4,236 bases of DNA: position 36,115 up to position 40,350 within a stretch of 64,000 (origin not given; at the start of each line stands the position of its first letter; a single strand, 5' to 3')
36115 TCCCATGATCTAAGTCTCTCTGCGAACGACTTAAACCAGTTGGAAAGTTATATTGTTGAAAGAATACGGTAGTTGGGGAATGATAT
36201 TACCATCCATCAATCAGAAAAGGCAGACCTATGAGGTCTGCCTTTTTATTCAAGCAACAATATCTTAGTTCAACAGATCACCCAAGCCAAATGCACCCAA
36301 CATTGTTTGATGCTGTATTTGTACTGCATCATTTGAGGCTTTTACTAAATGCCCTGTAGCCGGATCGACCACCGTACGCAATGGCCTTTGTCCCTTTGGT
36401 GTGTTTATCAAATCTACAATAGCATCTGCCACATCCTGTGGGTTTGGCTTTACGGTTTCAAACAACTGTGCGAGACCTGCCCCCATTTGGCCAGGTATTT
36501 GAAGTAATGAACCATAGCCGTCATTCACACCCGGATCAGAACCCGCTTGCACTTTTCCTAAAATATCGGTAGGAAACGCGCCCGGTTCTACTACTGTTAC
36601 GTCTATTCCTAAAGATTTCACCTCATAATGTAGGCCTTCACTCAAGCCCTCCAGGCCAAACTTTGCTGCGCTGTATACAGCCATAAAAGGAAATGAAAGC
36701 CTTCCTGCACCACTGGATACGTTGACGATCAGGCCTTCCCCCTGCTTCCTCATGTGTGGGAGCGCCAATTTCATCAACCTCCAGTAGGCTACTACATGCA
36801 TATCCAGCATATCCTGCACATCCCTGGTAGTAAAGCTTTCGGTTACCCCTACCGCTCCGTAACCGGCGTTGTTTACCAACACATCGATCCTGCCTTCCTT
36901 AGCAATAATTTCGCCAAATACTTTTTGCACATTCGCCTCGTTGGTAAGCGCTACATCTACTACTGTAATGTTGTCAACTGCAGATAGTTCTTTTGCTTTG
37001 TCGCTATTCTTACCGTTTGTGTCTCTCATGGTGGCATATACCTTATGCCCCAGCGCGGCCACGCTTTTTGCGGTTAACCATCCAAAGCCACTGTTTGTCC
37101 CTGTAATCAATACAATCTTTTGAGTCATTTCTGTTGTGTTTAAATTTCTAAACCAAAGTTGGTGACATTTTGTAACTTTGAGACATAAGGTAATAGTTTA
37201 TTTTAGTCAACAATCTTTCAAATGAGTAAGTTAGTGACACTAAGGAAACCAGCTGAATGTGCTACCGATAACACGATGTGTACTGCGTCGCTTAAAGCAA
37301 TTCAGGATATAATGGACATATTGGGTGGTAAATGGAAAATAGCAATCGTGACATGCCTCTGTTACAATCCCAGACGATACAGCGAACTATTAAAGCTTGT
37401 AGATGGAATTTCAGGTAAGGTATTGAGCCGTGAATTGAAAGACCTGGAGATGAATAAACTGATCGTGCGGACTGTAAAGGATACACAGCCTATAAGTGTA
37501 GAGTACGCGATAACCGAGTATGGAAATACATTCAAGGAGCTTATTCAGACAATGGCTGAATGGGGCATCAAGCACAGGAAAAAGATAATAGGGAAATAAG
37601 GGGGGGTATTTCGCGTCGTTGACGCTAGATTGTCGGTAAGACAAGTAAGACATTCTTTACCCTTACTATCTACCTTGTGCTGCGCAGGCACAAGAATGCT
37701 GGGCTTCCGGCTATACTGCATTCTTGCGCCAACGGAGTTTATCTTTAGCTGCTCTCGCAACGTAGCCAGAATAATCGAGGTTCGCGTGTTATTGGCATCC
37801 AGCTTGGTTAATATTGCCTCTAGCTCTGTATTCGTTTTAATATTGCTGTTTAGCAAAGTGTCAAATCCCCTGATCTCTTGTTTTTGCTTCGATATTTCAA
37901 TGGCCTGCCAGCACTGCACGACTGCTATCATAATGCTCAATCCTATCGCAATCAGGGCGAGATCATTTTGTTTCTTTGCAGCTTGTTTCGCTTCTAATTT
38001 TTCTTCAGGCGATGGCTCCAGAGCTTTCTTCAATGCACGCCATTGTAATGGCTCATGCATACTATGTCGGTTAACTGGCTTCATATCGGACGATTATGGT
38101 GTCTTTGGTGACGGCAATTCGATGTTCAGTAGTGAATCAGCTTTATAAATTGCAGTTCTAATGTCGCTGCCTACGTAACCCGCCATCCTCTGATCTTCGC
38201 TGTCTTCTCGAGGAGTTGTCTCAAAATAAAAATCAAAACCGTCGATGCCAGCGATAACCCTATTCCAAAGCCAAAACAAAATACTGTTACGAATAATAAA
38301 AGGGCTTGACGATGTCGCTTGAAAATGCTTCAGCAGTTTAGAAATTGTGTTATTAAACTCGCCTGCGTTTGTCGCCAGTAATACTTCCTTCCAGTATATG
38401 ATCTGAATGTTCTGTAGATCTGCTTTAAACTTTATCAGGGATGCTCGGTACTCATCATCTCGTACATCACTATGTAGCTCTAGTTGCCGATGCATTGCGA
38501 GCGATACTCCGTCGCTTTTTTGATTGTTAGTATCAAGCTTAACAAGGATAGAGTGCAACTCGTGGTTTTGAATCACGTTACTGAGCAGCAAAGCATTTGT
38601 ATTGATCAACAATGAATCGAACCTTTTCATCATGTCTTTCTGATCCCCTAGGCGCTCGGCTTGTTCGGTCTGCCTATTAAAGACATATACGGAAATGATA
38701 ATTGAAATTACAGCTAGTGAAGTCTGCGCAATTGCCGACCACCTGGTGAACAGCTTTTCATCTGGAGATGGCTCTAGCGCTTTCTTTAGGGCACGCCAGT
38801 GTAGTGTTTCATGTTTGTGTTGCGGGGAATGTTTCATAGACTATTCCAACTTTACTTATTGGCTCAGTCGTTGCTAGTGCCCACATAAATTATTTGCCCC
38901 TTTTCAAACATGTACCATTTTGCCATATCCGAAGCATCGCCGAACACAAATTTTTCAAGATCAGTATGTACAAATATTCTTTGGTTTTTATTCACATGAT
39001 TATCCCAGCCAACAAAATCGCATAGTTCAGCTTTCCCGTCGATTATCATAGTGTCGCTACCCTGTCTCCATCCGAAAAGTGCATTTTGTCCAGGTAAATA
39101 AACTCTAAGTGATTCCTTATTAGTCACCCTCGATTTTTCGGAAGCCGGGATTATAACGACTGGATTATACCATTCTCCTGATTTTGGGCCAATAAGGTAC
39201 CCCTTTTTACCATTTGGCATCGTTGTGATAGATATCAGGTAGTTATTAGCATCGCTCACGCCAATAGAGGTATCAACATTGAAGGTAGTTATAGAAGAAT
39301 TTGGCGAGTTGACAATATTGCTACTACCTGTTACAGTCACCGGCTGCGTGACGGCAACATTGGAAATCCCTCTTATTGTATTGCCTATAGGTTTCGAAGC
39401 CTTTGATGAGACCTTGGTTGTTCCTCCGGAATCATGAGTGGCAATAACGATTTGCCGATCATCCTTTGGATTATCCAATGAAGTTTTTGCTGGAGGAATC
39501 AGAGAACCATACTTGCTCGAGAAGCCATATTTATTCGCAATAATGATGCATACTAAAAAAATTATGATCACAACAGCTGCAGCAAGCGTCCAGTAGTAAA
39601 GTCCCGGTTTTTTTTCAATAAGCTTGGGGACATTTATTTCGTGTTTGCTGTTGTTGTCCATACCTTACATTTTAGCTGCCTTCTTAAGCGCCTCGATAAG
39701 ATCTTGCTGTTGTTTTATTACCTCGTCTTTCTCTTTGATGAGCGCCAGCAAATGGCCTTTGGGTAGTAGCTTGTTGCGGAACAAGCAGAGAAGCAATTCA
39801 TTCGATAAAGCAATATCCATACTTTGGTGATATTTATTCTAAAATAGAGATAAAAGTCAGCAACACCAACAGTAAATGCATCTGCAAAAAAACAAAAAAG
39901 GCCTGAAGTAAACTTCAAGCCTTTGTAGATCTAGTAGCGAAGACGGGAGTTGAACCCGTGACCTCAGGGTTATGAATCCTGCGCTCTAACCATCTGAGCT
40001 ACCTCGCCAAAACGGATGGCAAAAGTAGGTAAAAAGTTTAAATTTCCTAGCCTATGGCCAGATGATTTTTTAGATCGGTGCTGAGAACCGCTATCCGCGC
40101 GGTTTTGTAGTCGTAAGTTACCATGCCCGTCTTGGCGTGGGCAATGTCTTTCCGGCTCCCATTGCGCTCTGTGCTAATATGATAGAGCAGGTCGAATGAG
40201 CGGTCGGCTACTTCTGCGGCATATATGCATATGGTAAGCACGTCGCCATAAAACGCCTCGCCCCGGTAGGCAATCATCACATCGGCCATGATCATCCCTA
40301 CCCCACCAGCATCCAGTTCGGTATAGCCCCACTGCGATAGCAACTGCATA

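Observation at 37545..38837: Tandem orphan membrane proteins share the N-terminal peptide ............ under apparent purifying selection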

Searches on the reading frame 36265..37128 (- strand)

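Call 5: search_protein_families(library=pfam, proteins=[window:36265-37128:-], max_evalue=1)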
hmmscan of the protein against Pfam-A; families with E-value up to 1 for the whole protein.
window:36265-37128:- (287 aa): 9 families
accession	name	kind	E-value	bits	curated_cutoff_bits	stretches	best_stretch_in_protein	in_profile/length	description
PF00106.31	adh_short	-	3.9e-45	154.2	26.6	1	4-195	1-192/195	short chain dehydrogenase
PF13561.12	adh_short_C2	-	6.8e-30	104.8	27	1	12-194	5-185/236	Enoyl-(Acyl carrier protein) reductase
PF08659.16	KR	-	6.2e-11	43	22.6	1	6-167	3-164/180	KR domain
PF01370.27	Epimerase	-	8.7e-06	25.7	20.9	1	6-119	1-99/240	NAD dependent epimerase/dehydratase family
PF08643.16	DUF1776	-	3.3e-05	23.9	25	1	84-185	97-199/294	Fungal family of unknown function (DUF1776)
PF05368.20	NmrA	-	0.0042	17.2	27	1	4-71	3-67/298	NmrA-like family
PF13460.12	NAD_binding_10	-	0.0053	17.1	27.2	1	17-193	8-154/184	NAD(P)H-binding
PF16363.11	GDP_Man_Dehyd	-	0.012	15.5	27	1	7-122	1-113/332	GDP-mannose 4,6 dehydratase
PF04321.23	RmlD_sub_bind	-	0.012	15.2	27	1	6-100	3-71/287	RmlD substrate binding domain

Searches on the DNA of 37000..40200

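Call 71: search_rna_families(source=window, start=37000, end=40200, threshold=evalue, max_evalue=1)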
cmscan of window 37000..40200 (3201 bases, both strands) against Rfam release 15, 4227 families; matches with E-value up to 1: 1.
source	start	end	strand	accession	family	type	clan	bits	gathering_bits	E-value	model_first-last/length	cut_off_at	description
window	39935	40008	-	RF00005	tRNA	Gene; tRNA;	CL00001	66.5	29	1.5e-13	1-71/71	no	tRNA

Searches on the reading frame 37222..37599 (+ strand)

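Call 5: search_protein_families(library=pfam, proteins=[window:37222-37599:+], max_evalue=1)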
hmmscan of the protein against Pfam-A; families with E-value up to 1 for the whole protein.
window:37222-37599:+ (125 aa): 6 families
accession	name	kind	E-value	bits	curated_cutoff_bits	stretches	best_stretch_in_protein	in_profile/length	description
PF01638.23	HxlR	-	8.3e-23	80.5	20.8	1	33-120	1-88/91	HxlR-like helix-turn-helix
PF22719.1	SNaCT12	-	0.0056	16.9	27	1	51-118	77-142/174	Short NACHT-associated C-Terminal domain, family 12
PF17049.10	AEP1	-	0.0089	15.6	27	1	13-86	281-354/396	ATPase expression protein 1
PF00665.32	rve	-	0.038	14.7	32.6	1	35-118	5-94/102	Integrase core domain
PF25213.1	HVO_A0261_N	-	0.061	13.6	35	1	31-106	5-72/86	HVO_A0261 N-terminal domain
PF22960.2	UBR1-like_wing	-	0.21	12.2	27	1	40-60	4-24/100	E3 ubiquitin-protein ligase UBR1-like, winged-helix domain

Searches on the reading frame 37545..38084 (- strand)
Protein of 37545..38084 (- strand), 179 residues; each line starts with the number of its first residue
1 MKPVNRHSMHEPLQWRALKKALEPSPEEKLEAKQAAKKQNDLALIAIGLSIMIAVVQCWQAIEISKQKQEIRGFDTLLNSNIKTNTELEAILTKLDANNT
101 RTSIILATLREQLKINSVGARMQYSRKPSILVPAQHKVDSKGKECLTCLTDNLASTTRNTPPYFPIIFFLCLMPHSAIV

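Call 5: search_protein_families(library=pfam, proteins=[window:37545-38084:-], max_evalue=1)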
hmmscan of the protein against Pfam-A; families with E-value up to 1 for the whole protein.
window:37545-38084:- (179 aa): 2 families
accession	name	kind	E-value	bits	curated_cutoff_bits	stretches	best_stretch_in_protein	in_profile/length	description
PF03954.19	Lectin_N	-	0.0039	17.5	28.3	1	33-113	28-105/140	Hepatic lectin, N-terminal domain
PF22594.2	GTP-eEF1A_C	-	0.16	12.8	27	1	6-53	25-72/101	GTP-eEF1A C-terminal domain-like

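Call 9: find_homologous_proteins(query=window:37545-38084:-, max_evalue=0.01)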
Query window:37545-38084:- (179 aa): 1 proteins with E <= 0.01 among 74 candidates.
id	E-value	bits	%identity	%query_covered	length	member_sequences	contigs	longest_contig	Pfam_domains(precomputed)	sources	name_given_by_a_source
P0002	7.0e-112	388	100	100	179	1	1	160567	-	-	-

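Call 15: search_protein_families(library=phrogs, proteins=[window:37545-38084:-], max_evalue=1)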
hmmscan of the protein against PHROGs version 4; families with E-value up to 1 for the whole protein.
window:37545-38084:- (179 aa): 2 families
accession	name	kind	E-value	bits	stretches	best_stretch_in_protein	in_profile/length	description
phrog_25357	-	unknown function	0.1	13.8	1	75-115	76-116/120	-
phrog_38010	-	unknown function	0.11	14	1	60-129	7-71/94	-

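Call 16: search_protein_families(library=padloc, proteins=[window:37545-38084:-], max_evalue=1)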
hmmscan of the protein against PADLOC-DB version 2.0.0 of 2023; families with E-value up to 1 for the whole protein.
window:37545-38084:- (179 aa): 0 families

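Call 62: search_dna_similar(query=window:37545-38084:-, collection=phages, mode=protein, max_evalue=0.1, max_rows=8)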
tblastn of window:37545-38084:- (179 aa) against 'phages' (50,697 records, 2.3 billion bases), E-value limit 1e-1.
No match.

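Call 64: search_protein_families(library=ncbifam, proteins=[window:37545-38084:-], max_evalue=1)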
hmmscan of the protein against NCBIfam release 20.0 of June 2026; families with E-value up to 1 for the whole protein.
window:37545-38084:- (179 aa): 2 families
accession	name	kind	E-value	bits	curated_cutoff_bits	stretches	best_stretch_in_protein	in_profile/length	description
NF005894.0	PRK07857.1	equivalog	0.064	13.1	73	0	107-144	55-92/106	chorismate mutase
NF047699.2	sulf_reg_SurR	exception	0.079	12.6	250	1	61-119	104-161/221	sulfur metabolism transcriptional regulator SurR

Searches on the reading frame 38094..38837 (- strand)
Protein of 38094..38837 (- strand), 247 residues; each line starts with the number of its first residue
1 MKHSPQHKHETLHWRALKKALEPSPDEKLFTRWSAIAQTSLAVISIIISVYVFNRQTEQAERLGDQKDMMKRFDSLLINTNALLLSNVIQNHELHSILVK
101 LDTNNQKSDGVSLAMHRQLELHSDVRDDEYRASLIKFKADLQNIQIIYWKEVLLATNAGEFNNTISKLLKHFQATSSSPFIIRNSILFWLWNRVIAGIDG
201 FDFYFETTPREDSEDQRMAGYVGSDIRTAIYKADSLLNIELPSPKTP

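Call 5: search_protein_families(library=pfam, proteins=[window:38094-38837:-], max_evalue=1)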
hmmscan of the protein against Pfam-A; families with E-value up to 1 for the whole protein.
window:38094-38837:- (247 aa): 1 family
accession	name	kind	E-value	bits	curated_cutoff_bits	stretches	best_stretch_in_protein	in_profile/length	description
PF25505.1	ARM_CPL3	-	0.003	17.9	26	1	17-108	27-116/122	CPL3 ARM repeat domain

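Call 8: find_homologous_proteins(query=window:38094-38837:-, max_evalue=0.01)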
Query window:38094-38837:- (247 aa): 1 proteins with E <= 0.01 among 415 candidates.
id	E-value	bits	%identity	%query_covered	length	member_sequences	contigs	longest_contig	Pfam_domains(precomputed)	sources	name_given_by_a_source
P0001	1.2e-159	547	100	100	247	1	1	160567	-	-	-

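Call 15: search_protein_families(library=phrogs, proteins=[window:38094-38837:-], max_evalue=1)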
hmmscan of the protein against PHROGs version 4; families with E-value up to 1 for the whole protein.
window:38094-38837:- (247 aa): 0 families

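Call 16: search_protein_families(library=padloc, proteins=[window:38094-38837:-], max_evalue=1)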
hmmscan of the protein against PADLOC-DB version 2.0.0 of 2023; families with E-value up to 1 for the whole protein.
window:38094-38837:- (247 aa): 0 families

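Call 23: search_protein_representatives(alignment_id=A2)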
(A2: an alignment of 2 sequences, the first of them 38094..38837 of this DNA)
Query: 2 sequences, 255 profile positions. Proteins with E-value up to 0.001 (for the whole library): 3; up to 1e-10: 2; up to 1e-30: 2. The best 3 are listed.
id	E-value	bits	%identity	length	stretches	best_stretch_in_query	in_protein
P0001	1.5e-147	506.3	-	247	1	1-255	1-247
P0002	3.5e-87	308.5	-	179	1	1-198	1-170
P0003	9.4e-04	35.1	-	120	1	22-115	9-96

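Call 29: find_encoding_contigs(protein=P0003, flank=6000, max_places=4)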
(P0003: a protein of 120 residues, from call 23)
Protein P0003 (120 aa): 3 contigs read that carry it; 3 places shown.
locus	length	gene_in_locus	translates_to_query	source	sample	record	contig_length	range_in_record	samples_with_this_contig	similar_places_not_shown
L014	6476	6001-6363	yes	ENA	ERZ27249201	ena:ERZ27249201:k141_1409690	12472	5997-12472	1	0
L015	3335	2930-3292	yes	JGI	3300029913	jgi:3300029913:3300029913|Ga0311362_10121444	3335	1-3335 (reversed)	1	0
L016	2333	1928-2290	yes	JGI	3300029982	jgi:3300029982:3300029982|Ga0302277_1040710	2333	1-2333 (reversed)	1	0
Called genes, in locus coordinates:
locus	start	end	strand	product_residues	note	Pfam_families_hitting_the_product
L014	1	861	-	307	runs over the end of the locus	PF19089:DUF5777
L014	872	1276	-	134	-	-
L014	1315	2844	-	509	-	PF06452:CBM9_1 (weak), PF09459:EB_dh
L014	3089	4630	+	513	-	PF13541:ChlI, PF01078:Mg_chelatase, PF07728:AAA_5, PF00493:MCM (weak), PF13335:Mg_chelatase_C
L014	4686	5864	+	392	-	PF01520:Amidase_3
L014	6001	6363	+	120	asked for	-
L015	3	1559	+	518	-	?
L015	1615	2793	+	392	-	PF01520:Amidase_3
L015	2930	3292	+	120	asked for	-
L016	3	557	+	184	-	?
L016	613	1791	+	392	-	PF01520:Amidase_3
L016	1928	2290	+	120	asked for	-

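Call 47: search_solved_structures(query=A3, max_evalue=10)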
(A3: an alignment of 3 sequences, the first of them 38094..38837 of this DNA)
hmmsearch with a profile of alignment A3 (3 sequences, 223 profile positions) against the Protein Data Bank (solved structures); distinct sequences matched with E-value up to 10: 1.
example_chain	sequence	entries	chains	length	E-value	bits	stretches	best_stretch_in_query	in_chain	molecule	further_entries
3ian_A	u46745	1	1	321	0.54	13.3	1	125-195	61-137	Chitinase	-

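Call 57: predict_structure(alignment_id=A3)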
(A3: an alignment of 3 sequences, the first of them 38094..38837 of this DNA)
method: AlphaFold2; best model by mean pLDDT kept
length: 247 residues; sequences in the alignment: 3
mean_pLDDT: 46.0   pTM: 0.24
mean pLDDT of the five models: 46.0, 43.4, 43.2, 39.9, 39.5
residues with pLDDT >= 90: 0; 70-90: 0; 50-70: 69; < 50: 178
segments of 3 or more residues with pLDDT < 50: 1-7, 32-54, 59-62, 84-102, 107-125, 128-159, 175-185, 194-247
pLDDT, mean of each block of 10 residues (from residue 1): 48 65 58 43 43 46 55 54 47 46 47 40 42 40 40 43 55 48 51 44 36 41 41 41 31
secondary structure, 60 per line:
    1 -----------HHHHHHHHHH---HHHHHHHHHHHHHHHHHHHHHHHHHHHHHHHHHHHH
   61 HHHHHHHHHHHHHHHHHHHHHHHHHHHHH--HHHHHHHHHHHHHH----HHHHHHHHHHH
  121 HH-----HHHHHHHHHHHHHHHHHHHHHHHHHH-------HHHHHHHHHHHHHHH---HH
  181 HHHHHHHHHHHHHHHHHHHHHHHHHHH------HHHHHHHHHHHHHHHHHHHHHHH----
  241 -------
elements in order: H12-21 H25-89 H92-105 H110-122 H128-153 H161-175 H179-207 H214-236

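Call 59: find_related_loci(query=A3, collection=metagenome_contigs, flank=4000)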
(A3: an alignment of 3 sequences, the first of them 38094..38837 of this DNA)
Query A3 (247 aa) in metagenome_contigs; peptide patterns used: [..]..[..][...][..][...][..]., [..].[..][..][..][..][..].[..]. (x = any residue, [..] = any of these).
255 stretches matched a pattern, but none encodes a relative of the query by tblastn (E <= 1e-3).

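Call 60: find_related_loci(query=A3, collection=viral_contigs, flank=4000)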
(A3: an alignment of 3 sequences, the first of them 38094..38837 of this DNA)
Query A3 (247 aa) in viral_contigs; peptide patterns used: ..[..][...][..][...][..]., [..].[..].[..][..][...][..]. (x = any residue, [..] = any of these).
84 stretches matched a pattern, but none encodes a relative of the query by tblastn (E <= 1e-3).

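Call 61: search_dna_similar(query=window:38094-38837:-, collection=phages, mode=protein, max_evalue=0.1, max_rows=8)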
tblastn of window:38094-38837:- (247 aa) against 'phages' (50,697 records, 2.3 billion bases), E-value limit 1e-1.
No match.

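Call 63: search_dna_similar(query=window:38094-38837:-, collection=plasmids, mode=protein, max_evalue=0.1, max_rows=8)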
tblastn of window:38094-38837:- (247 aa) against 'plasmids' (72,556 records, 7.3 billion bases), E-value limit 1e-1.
No match.

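Call 64: search_protein_families(library=ncbifam, proteins=[window:38094-38837:-, P0003], max_evalue=1)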
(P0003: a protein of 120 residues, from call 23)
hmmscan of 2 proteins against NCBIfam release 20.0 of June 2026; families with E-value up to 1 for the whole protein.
window:38094-38837:- (247 aa): 0 families

P0003 (120 aa): 8 families
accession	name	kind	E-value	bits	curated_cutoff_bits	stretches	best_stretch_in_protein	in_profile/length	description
NF041635.1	STM3941_fam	subfamily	0.011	15.7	40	1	26-70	33-77/157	STM3941 family protein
NF040945.1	CCC_membrane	equivalog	0.012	15.9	65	1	5-50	39-83/99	CCC motif membrane protein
NF001962.0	PRK00736.1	equivalog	0.021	14.6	72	1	48-93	14-60/69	hypothetical protein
NF007702.0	PRK10387.1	equivalog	0.025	14.3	133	1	47-95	121-168/215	glutaredoxin 2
NF049847.1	FtsL_COG5462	equivalog_domain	0.029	14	50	1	27-91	3-67/85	cell division protein FtsL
NF008295.0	PRK11081.1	equivalog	0.042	13.4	227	1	25-60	137-172/230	tRNA (guanosine(18)-2'-O)-methyltransferase TrmH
TIGR03495.1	phage_LysB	equivalog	0.053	13.8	92.75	1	32-112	4-85/135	Rz-like lysis system protein LysB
NF010379.0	PRK13806.1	equivalog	0.067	11.8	648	1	30-101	393-464/491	30S ribosomal protein S1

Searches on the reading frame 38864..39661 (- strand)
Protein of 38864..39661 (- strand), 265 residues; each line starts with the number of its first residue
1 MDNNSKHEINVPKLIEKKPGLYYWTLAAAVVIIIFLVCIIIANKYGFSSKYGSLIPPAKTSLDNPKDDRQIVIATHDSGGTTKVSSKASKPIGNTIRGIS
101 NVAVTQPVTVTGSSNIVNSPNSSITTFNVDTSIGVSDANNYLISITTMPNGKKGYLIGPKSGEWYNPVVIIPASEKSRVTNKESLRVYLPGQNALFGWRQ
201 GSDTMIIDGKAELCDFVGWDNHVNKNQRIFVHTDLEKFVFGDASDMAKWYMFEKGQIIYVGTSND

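Call 5: search_protein_families(library=pfam, proteins=[window:38864-39661:-], max_evalue=1)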
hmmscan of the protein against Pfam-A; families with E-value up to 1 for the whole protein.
window:38864-39661:- (265 aa): 0 families

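Call 15: search_protein_families(library=phrogs, proteins=[window:38864-39661:-], max_evalue=1)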
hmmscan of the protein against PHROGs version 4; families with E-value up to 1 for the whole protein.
window:38864-39661:- (265 aa): 1 family
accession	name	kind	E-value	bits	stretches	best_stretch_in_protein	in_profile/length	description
phrog_10999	-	unknown function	0.03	16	0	95-138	45-86/100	-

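Call 16: search_protein_families(library=padloc, proteins=[window:38864-39661:-], max_evalue=1)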
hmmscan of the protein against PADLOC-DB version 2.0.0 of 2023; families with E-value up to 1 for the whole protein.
window:38864-39661:- (265 aa): 1 family
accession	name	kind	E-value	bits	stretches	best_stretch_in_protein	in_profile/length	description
PDLC04497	PDC-M18A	-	0.0069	13.8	1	104-182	134-208/345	-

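Call 34: find_homologous_proteins(query=window:38864-39661:-, max_evalue=0.01)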
Query window:38864-39661:- (265 aa): 1 proteins with E <= 0.01 among 459 candidates.
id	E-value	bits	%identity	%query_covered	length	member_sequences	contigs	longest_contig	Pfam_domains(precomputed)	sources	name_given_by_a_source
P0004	3.0e-174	595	100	100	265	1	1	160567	-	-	-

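Call 64: search_protein_families(library=ncbifam, proteins=[window:38864-39661:-], max_evalue=1)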
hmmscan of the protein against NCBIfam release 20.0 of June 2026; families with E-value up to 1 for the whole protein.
window:38864-39661:- (265 aa): 0 families

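Call 75: predict_structure(protein=window:38864-39661:-)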
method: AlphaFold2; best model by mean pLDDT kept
length: 265 residues; sequences in the alignment: 1
mean_pLDDT: 38.2   pTM: 0.21
mean pLDDT of the five models: 38.2, 36.2, 34.3, 33.5, 33.2
residues with pLDDT >= 90: 7; 70-90: 16; 50-70: 21; < 50: 221
segments of 3 or more residues with pLDDT < 50: 2-4, 48-265
pLDDT, mean of each block of 10 residues (from residue 1): 52 58 80 92 64 36 29 27 26 23 24 27 26 30 37 38 33 29 28 30 31 31 35 35 39 35 36
secondary structure, 60 per line:
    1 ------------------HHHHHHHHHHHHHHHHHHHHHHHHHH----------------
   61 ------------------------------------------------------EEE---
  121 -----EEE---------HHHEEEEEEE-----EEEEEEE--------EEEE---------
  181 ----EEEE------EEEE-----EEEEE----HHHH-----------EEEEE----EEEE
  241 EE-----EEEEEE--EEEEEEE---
elements in order: H19-44 E115-117 E126-128 E141-147 E153-159 E168-171 E185-188 E195-198 E204-208 H213-216 E228-232 E237-242 E248-253 E256-262

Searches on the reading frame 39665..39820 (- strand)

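Call 5: search_protein_families(library=pfam, proteins=[window:39665-39820:-], max_evalue=1)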
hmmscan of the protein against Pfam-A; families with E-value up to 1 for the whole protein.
window:39665-39820:- (51 aa): 1 family
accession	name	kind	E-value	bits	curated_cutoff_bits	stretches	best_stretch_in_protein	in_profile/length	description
PF21928.1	XLF_CC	-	0.27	11.6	27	0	23-35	26-38/53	XLF protein coiled-coil region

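Call 15: search_protein_families(library=phrogs, proteins=[window:39665-39820:-], max_evalue=1)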
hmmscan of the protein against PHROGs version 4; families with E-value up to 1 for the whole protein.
window:39665-39820:- (51 aa): 1 family
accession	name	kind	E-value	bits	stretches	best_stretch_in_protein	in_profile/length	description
phrog_15777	-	unknown function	0.44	11.7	1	38-49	20-31/39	-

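Call 16: search_protein_families(library=padloc, proteins=[window:39665-39820:-], max_evalue=1)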
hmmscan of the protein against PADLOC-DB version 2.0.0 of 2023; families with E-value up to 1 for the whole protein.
window:39665-39820:- (51 aa): 0 families

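Call 64: search_protein_families(library=ncbifam, proteins=[window:39665-39820:-], max_evalue=1)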
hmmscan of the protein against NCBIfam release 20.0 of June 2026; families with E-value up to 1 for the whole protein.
window:39665-39820:- (51 aa): 0 families
